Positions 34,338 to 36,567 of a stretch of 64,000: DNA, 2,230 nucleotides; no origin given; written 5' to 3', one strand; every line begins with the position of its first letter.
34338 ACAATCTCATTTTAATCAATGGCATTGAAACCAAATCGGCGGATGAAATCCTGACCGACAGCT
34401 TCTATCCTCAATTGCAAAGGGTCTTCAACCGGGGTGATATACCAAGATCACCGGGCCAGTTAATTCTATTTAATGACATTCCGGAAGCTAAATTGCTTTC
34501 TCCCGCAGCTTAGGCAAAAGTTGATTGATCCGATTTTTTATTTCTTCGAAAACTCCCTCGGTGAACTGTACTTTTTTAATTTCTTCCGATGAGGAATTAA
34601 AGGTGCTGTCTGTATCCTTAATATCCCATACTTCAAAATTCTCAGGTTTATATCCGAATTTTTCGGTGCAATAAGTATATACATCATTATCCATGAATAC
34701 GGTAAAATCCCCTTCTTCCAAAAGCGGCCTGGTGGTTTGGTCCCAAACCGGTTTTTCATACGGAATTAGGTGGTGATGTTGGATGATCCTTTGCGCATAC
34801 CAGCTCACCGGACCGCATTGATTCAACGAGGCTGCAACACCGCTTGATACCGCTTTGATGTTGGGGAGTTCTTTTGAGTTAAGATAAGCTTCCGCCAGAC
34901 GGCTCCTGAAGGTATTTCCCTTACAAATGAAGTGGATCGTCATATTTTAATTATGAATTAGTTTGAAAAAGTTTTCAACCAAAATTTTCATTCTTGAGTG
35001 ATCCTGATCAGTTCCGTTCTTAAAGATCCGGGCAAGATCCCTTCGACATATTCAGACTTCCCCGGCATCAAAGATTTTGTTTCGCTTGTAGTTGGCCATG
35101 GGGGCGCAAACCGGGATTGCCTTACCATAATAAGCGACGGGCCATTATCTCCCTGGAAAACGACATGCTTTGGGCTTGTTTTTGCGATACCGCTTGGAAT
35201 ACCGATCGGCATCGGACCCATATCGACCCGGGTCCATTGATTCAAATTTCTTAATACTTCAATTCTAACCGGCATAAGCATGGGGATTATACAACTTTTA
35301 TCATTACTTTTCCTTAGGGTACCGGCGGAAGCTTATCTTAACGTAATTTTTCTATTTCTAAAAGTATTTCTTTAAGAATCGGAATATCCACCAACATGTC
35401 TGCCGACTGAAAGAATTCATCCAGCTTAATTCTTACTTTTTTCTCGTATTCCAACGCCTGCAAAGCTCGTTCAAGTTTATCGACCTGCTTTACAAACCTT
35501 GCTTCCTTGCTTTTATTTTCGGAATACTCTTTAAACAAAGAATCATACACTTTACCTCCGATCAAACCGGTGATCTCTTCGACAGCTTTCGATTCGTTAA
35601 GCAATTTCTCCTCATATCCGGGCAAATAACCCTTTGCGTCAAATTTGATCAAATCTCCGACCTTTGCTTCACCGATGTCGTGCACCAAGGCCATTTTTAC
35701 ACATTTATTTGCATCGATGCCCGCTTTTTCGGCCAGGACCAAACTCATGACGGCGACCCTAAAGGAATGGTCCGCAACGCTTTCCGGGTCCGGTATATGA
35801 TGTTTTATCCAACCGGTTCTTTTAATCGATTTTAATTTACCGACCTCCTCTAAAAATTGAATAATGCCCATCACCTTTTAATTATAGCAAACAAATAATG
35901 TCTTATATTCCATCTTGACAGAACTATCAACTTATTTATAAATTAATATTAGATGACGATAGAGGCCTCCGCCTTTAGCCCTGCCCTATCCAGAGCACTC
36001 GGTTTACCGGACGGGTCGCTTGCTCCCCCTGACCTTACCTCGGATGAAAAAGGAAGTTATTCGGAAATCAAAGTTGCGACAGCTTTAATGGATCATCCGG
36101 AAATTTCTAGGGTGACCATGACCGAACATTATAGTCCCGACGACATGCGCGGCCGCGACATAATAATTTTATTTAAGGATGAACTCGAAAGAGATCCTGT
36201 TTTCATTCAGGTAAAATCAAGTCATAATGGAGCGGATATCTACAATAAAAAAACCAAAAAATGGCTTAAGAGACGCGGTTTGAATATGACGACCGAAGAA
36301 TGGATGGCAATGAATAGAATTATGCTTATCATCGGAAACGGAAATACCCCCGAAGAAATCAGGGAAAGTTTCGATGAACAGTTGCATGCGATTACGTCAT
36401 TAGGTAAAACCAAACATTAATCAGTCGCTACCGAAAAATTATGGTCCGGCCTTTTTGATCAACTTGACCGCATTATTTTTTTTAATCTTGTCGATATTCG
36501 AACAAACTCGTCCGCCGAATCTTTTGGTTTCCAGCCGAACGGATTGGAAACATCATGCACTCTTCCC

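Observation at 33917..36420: Two paralogous hypothetical proteins with an Hjc/Mrr-like PD-(D/E)XK signature in which the catalytic Glu is replaced by Gln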

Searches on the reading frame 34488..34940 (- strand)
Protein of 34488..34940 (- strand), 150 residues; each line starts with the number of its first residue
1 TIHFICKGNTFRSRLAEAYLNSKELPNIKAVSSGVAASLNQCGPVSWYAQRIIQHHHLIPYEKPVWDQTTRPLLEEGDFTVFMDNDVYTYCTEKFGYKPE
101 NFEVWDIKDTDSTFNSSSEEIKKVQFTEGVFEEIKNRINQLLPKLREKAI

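Call 4: search_protein_families(library=pfam, proteins=[window:34488-34940:-], max_evalue=1)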
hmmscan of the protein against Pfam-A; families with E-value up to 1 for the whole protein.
window:34488-34940:- (150 aa): 3 families
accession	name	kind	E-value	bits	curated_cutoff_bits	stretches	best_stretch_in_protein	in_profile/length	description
PF01451.26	LMWPc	-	2.1e-06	28.5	23.2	1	2-141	1-143/144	Low molecular weight phosphotyrosine protein phosphatase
PF06780.16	Erp_C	-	0.016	15.7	24.3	1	84-139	84-138/140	Erp protein C-terminus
PF10005.14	Zn_ribbon_DZR_6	-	0.1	13.8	23.4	1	80-126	10-57/93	zinc-ribbon domain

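Call 95: search_protein_families(library=ncbifam, proteins=[window:34488-34940:-], max_evalue=0.01)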
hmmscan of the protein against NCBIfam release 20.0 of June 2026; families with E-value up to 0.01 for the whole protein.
window:34488-34940:- (150 aa): 3 families
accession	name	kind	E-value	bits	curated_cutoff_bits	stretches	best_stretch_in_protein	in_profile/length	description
TIGR02691.1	arsC_pI258_fam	equivalog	1e-05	25.8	174.3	1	2-141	1-129/129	arsenate reductase (thioredoxin)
TIGR02689.1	ars_reduc_gluta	equivalog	7.7e-05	22.9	157.6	1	2-41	3-42/126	arsenate reductase, glutathione/glutaredoxin type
NF010053.0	PRK13530.1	subfamily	0.0015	18.9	215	1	1-37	5-41/133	arsenate reductase (thioredoxin)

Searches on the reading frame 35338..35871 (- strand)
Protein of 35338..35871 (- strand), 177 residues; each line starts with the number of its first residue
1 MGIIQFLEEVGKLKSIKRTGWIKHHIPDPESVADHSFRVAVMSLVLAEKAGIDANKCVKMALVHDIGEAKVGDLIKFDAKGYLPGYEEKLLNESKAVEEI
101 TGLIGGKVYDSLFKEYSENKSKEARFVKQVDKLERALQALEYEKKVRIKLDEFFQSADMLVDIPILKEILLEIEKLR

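Call 4: search_protein_families(library=pfam, proteins=[window:35338-35871:-], max_evalue=1)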
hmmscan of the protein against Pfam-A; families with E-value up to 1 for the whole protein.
window:35338-35871:- (177 aa): 4 families
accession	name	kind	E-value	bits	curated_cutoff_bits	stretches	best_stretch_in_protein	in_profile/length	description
PF13023.12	HD_3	-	6.5e-40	137.2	22.5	1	10-150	1-142/165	HD domain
PF01966.28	HD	-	2.2e-13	50.9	22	1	32-135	1-115/116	HD domain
PF12917.13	YfbR-like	-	2.7e-13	50.4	25.9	1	5-143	1-145/182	5'-deoxynucleotidase YfbR-like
PF08668.18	HDOD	-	0.00014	21.9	22.9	1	27-102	90-166/196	HDOD domain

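Call 95: search_protein_families(library=ncbifam, proteins=[window:35338-35871:-], max_evalue=0.01)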
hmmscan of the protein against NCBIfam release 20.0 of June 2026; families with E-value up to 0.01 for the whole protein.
window:35338-35871:- (177 aa): 4 families
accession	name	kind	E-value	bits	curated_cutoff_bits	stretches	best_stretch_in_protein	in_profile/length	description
NF003009.0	PRK03826.1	equivalog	2e-07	30.9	122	1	5-143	5-149/197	5'-deoxynucleotidase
TIGR03319.1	RNase_Y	equivalog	1.3e-05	23.9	454.35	1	16-69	314-367/514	ribonuclease Y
TIGR00277.1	HDIG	domain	7.6e-05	22.5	27.6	1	30-70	3-43/84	HDIG domain-containing metalloprotein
TIGR00295.1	TIGR00295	hypoth_equivalog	0.00088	19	172.35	0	29-74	11-61/164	TIGR00295 family protein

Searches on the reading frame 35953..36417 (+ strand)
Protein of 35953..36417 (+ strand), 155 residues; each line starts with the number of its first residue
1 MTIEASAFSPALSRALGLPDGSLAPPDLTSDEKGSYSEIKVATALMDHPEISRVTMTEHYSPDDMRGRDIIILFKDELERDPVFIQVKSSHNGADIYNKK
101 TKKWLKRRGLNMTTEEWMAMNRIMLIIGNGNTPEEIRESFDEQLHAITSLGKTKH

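Call 4: search_protein_families(library=pfam, proteins=[window:35953-36417:+], max_evalue=1)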
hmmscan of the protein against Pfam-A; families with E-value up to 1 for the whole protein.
window:35953-36417:+ (155 aa): 0 families

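Call 5: find_homologous_proteins(query=window:35953-36417:+, max_evalue=0.001)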
Query window:35953-36417:+ (155 aa): 1 proteins with E <= 0.001 among 61 candidates.
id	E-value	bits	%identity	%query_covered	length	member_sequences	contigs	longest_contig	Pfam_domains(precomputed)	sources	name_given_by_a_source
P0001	2.8e-97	340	100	100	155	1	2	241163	-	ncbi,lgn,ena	-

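Call 34: search_solved_structures(query=A2, max_evalue=10, show_alignments=4)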
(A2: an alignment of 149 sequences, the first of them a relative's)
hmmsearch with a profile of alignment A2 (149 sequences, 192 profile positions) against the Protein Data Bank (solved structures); distinct sequences matched with E-value up to 10: 10.
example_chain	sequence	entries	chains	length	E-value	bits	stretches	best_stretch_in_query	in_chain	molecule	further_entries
8v7s_A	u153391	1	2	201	0.19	14.7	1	91-131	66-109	Invasin IpaD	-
8v5c_A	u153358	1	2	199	0.2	14.7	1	91-131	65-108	Invasin IpaD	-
8v5e_A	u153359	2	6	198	0.21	14.6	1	91-131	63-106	Invasin IpaD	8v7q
2jaa_A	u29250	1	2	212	0.22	14.5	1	91-131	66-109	INVASIN IPAD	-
4d3e_D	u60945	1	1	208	0.24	14.4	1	91-131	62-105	INVASIN IPAD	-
2j0n_A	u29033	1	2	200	0.27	14.2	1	91-131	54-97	INVASIN IPAD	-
3r9v_A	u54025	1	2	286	0.31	14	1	91-131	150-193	Invasin ipaD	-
5vxj_A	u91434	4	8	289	0.32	14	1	91-131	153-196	Invasin IpaD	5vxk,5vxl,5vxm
2j0o_A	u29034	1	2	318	0.36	13.8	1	91-131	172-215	INVASIN IPAD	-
8r7a_A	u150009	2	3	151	1.2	12.1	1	44-72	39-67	Os01g0507700 protein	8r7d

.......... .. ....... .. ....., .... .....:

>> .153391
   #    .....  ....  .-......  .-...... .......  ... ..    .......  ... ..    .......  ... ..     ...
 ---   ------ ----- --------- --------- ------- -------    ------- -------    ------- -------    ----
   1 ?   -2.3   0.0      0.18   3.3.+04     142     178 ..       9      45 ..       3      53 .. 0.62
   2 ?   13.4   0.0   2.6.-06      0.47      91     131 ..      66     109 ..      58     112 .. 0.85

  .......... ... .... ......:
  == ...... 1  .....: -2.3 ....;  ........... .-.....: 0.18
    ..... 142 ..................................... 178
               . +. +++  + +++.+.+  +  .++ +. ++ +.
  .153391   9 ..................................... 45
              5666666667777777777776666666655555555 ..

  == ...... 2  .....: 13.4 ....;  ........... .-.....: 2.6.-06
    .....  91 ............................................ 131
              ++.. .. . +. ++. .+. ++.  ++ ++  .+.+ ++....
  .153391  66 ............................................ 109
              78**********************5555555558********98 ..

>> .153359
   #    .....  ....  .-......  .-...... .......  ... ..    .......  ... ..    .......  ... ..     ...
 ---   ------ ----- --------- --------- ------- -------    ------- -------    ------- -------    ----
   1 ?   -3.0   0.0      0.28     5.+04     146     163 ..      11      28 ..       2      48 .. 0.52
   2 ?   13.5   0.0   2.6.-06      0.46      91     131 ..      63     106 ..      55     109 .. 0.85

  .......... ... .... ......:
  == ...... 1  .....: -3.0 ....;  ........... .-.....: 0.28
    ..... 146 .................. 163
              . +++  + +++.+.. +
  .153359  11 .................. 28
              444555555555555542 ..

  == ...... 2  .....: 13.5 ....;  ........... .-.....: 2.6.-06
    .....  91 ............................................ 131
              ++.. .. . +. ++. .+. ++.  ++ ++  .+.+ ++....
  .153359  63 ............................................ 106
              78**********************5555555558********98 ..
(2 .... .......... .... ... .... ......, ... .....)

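Call 35: search_protein_families(library=pfam, alignment_id=A2, max_evalue=1)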
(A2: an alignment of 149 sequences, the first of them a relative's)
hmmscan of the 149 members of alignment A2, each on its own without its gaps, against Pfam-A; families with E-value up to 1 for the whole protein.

A. member 1, P0001 (155 aa): 0 families

B. families by the number of members that match (of 149 scanned): 109 families (the first 25 are shown)
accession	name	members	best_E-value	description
PF14280.11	DUF4365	57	3e-07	Domain of unknown function (DUF4365)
PF04471.18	Mrr_cat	4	0.0017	Restriction endonuclease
PF12108.13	SF3a60_bindingd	4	0.0077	Splicing factor SF3a60 binding domain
PF03705.20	CheR_N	2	0.041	CheR methyltransferase, all-alpha domain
PF00403.32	HMA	2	0.069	Heavy-metal-associated domain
PF10272.14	Tmpp129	2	0.14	Putative transmembrane protein precursor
PF19773.5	DUF6259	2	0.18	Domain of unknown function (DUF6259)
PF11166.13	DUF2951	1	0.00021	Protein of unknown function (DUF2951)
PF03268.19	DUF267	1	0.0039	Caenorhabditis protein of unknown function, DUF267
PF17007.11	HTH_micro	1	0.0079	HTH-like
PF02459.20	Adeno_terminal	1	0.0092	Adenoviral DNA terminal protein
PF13773.12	DUF4170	1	0.011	Domain of unknown function (DUF4170)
PF04309.18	G3P_antiterm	1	0.012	Glycerol-3-phosphate responsive antiterminator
PF05920.17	Homeobox_KN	1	0.012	Homeobox KN domain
PF13829.11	DUF4191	1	0.013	Domain of unknown function (DUF4191)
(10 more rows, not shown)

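Call 37: predict_structure(alignment_id=A2)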
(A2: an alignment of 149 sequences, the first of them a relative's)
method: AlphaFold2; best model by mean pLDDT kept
length: 155 residues; sequences in the alignment: 149
mean_pLDDT: 89.2   pTM: 0.84
mean pLDDT of the five models: 89.2, 88.5, 88.4, 87.6, 87.5
residues with pLDDT >= 90: 118; 70-90: 11; 50-70: 24; < 50: 2
segments of 3 or more residues with pLDDT < 50: none
pLDDT, mean of each block of 10 residues (from residue 1): 56 64 83 94 95 95 96 84 97 97 98 96 96 96 95 77
secondary structure, 60 per line:
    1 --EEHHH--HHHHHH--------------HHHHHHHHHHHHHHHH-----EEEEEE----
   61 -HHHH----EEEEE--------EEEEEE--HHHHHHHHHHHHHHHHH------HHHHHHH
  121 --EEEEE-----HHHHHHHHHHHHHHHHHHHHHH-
elements in order: H10-15 H30-45 E51-56 H62-65 E70-74 E83-88 H91-107 H114-120 E123-127 H133-154

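Call 41: fold_search(model_id=the predicted structure, library=pdb)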
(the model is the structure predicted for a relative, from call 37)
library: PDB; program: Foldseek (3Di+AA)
matches with E <= 10: 173; with E <= 0.001: 0
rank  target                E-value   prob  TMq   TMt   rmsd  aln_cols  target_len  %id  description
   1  9bf1_A                4.1e-01  0.23  0.37  0.08   7.0       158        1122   14  Structure of apo-state V. cholerae DdmD (released 2024-08-21)
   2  2gb7_A                4.4e-01  0.12  0.23  0.14   9.4       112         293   10  Metal-depleted Ecl18kI in complex with uncleaved, modified DNA (released 2006-06-20)
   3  5lts_A                4.4e-01  0.08  0.17  0.15  18.1        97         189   13  Crystal structure of Lymphocytic choriomeningitis mammarenavirus endonuclease Mutant D118A (released 2017-09-13)
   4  2fkc_A                4.7e-01  0.35  0.26  0.17   3.4        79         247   19  Crystal Form I of Pre-Reactive Complex of Restriction Endonuclease HinP1I with Cognate DNA and Calcium Ion (released 2006-02-21)
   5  2gb7_B                4.7e-01  0.11  0.22  0.14   9.0       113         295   10  Metal-depleted Ecl18kI in complex with uncleaved, modified DNA (released 2006-06-20)
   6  3jsb_B                5.3e-01  0.08  0.18  0.15  18.3        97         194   13  Crystal structure of the N-terminal domain of the Lymphocytic Choriomeningitis Virus L protein (released 2010-09-15)
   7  5tgx_A                5.7e-01  0.25  0.28  0.21   7.3        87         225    9  Restriction/modification system-Type II R-SwaI complexed with partially cleaved DNA (released 2016-12-21)
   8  2fqz_B                5.7e-01  0.10  0.23  0.14   8.9       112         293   11  Metal-depleted Ecl18kI in complex with uncleaved DNA (released 2006-06-20)
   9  1f1z_A                6.1e-01  0.33  0.35  0.23   5.9       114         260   17  TNSA, a catalytic component of the TN7 transposition system (released 2000-06-28)
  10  5ltn_A                6.1e-01  0.07  0.17  0.15  18.2        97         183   13  Crystal structure of Lymphocytic choriomeningitis mammarenavirus endonuclease complexed with DPBA (released 2017-09-13)
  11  2fqz_C                6.5e-01  0.10  0.22  0.14   8.7       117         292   10  Metal-depleted Ecl18kI in complex with uncleaved DNA (released 2006-06-20)
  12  1yj7_A                6.5e-01  0.07  0.19  0.19  14.1       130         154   10  Crystal structure of enteropathogenic E.coli (EPEC) type III secretion system protein EscJ (released 2005-06-07)
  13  5liq_A                6.9e-01  0.13  0.21  0.07   8.7       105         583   15  The structure of C160S,C508S,C578S mutant of Nt.BspD6I nicking endonuclease at 0.185 nm resolution . (released 2017-08-02)
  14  5liq_B                6.9e-01  0.10  0.20  0.07   9.8       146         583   13  The structure of C160S,C508S,C578S mutant of Nt.BspD6I nicking endonuclease at 0.185 nm resolution . (released 2017-08-02)
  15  9khv_A                7.4e-01  0.21  0.39  0.08   6.8       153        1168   16  Structure of DdmD dimer with ssDNA without nucleotide (released 2025-02-19)
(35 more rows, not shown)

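Call 43: find_homologous_proteins(query=A2, max_evalue=0.01)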
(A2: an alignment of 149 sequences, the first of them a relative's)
Query A2 (149 sequences) (155 aa, profile of the alignment): 14 proteins with E <= 0.01 among 6967 candidates.
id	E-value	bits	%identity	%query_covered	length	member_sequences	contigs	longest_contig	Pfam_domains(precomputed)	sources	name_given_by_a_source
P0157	2.4e-46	176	32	63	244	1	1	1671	-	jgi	-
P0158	6.6e-46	175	32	79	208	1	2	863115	-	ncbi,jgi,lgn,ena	-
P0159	4.8e-45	172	26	67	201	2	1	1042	-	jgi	-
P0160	1.4e-40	157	26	75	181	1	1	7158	-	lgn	-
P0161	1.6e-40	157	24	65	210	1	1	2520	-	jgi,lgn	jgi:hypothetical protein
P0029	1.8e-39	154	29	84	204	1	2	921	-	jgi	jgi:hypothetical protein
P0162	5.4e-39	152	26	92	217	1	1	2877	-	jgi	jgi:hypothetical protein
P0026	8.5e-38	148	23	75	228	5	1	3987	-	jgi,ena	jgi:hypothetical protein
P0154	2.7e-35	140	22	81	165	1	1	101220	-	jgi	jgi:hypothetical protein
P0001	9.9e-34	135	100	100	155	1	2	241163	-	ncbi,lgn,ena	-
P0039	3.3e-32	130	32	63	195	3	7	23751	-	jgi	jgi:hypothetical protein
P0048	2.2e-28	117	-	-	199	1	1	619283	-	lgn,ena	-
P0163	2.1e-6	46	31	29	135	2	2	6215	-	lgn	-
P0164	7.8e-3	34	28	34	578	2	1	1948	PF08797.17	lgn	-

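Call 44: find_encoding_contigs(protein=P0158, flank=8000, max_places=1)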
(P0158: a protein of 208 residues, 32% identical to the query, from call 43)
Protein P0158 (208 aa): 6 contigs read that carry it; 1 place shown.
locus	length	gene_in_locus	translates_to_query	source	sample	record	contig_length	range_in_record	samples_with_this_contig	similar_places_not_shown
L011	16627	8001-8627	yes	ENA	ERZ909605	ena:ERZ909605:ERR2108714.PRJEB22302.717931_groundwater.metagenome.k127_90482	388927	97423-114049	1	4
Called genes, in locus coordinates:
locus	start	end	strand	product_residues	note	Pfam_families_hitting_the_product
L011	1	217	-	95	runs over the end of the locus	PF00276:Ribosomal_L23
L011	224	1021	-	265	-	PF00573:Ribosomal_L4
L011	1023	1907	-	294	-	PF00297:Ribosomal_L3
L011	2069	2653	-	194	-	PF01327:Pep_deformylase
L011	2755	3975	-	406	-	PF17957:Big_7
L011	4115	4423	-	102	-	PF00338:Ribosomal_S10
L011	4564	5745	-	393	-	PF00009:GTP_EFTU, PF03144:GTP_EFTU_D2, PF03143:GTP_EFTU_D3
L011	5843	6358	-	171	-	PF00293:NUDIX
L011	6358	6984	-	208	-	PF00300:His_Phos_1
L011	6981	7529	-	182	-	PF13302:Acetyltransf_3, PF13420:Acetyltransf_4 (weak), PF00583:Acetyltransf_1, PF13673:Acetyltransf_10, PF13508:Acetyltransf_7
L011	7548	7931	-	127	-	-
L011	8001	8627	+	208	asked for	-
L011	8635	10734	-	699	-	PF00009:GTP_EFTU, PF03144:GTP_EFTU_D2, PF22042:EF-G_D2, PF14492:EFG_III, PF16658:RF3_C, PF03764:EFG_IV, PF00679:EFG_C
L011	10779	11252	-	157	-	PF00177:Ribosomal_S7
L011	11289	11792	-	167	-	PF00164:Ribosom_S12_S23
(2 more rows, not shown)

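Call 76: fold_search(model_id=the predicted structure, library=viral)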
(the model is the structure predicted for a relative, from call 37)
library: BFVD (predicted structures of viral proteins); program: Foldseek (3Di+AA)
matches with E <= 10: 219; with E <= 0.001: 0
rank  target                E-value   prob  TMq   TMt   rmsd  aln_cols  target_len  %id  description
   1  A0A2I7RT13            3.4e-02  0.93  0.41  0.51   5.6       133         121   13  (no name in the UniProt tables at hand)
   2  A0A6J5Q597            4.1e-02  0.41  0.34  0.25  16.4       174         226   13  Cas4, CRISPR-associated protein Cas4 [uncultured Caudovirales phage]
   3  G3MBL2                1.0e-01  0.41  0.38  0.24  11.0       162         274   14  Gp146 [Bacillus phage G]
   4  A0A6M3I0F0            1.1e-01  0.13  0.26  0.21  18.6       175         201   13  (no name in the UniProt tables at hand)
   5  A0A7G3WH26            1.2e-01  0.66  0.41  0.39   7.2       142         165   20  Putative endodeoxyribonuclease I [Arthronema virus TR020]
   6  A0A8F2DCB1            1.5e-01  0.63  0.36  0.55   5.9       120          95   12  (no name in the UniProt tables at hand)
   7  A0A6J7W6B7            1.5e-01  0.63  0.37  0.51   5.7       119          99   16  VRR-NUC domain containing protein [uncultured Caudovirales phage]
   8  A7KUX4                1.5e-01  0.21  0.33  0.21  10.6       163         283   14  (no name in the UniProt tables at hand)
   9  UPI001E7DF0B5         1.6e-01  0.33  0.33  0.37   7.4       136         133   15  (no name look-up for this kind of identifier)
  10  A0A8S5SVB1            1.9e-01  0.28  0.35  0.16   8.8       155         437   16  Uncharacterized protein [Siphoviridae sp. ctqPo10]
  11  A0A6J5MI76            2.0e-01  0.60  0.40  0.48   5.4       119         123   13  VRR-NUC domain containing protein [uncultured Caudovirales phage]
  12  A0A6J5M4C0            2.0e-01  0.15  0.29  0.27  11.8       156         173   15  VRR-NUC domain containing protein [uncultured Caudovirales phage]
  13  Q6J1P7                3.2e-01  0.38  0.38  0.23   8.6       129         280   14  Gp30 [Burkholderia phage BcepC6B]
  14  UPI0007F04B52         3.2e-01  0.12  0.25  0.23  16.5       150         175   15  (no name look-up for this kind of identifier)
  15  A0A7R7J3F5            3.2e-01  0.08  0.25  0.17  17.9       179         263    9  (no name in the UniProt tables at hand)
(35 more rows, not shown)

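Call 95: search_protein_families(library=ncbifam, proteins=[window:35953-36417:+], max_evalue=0.01)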
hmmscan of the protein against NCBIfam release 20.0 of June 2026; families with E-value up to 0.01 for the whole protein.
window:35953-36417:+ (155 aa): 0 families

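Call 96: search_protein_families(library=phrogs, proteins=[window:35953-36417:+], max_evalue=0.1)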
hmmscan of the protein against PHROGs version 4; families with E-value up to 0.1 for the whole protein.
window:35953-36417:+ (155 aa): 0 families
